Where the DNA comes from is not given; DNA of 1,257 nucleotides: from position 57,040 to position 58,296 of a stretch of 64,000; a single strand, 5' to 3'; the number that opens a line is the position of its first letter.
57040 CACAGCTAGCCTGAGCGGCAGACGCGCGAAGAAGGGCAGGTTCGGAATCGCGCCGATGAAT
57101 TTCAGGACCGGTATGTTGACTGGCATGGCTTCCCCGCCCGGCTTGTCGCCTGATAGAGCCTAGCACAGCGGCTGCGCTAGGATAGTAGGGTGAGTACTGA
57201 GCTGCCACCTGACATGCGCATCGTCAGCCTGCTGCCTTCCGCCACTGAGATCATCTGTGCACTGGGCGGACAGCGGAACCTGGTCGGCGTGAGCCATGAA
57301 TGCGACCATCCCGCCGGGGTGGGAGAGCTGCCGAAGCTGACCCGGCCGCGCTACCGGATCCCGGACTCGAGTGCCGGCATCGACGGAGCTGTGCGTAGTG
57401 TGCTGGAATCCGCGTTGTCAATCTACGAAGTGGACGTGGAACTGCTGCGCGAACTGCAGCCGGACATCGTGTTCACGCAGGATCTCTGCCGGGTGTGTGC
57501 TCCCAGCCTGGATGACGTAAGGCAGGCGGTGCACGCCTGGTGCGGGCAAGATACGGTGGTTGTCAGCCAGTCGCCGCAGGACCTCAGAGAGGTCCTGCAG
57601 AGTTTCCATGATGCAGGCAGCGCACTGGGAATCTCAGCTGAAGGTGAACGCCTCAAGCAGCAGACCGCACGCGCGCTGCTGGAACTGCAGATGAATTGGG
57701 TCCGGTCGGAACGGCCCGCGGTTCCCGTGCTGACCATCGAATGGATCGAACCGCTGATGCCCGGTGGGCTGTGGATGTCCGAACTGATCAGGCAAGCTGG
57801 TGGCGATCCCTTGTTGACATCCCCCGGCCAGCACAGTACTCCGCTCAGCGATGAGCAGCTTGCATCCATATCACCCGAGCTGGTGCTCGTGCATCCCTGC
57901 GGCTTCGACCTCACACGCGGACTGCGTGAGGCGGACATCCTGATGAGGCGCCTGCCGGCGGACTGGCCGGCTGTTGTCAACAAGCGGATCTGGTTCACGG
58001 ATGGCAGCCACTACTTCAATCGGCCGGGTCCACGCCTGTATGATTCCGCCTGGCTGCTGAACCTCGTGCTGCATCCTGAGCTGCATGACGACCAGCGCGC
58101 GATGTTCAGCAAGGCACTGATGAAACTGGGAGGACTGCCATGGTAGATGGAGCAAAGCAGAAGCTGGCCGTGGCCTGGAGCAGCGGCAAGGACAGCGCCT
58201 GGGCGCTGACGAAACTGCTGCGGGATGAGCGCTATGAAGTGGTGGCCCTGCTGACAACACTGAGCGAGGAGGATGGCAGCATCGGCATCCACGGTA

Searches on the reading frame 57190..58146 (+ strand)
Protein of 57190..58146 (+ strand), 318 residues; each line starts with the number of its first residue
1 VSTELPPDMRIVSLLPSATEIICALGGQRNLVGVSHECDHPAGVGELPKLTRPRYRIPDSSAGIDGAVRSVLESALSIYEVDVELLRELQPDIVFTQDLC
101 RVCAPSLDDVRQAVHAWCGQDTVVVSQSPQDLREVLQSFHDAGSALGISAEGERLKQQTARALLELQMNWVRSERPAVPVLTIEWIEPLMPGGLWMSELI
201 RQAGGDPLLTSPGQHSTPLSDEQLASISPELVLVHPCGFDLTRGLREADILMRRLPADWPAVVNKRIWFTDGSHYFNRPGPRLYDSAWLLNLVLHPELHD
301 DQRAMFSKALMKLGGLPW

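Call 66: search_protein_families(library=pfam, proteins=[window:57190-58146:+], max_evalue=0.00001)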
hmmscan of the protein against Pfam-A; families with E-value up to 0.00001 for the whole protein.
window:57190-58146:+ (318 aa): 1 family
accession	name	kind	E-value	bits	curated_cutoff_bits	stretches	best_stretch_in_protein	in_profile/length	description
PF01497.23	Peripla_BP_2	-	3.1e-17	63.2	27.5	1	11-271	1-232/235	Periplasmic binding protein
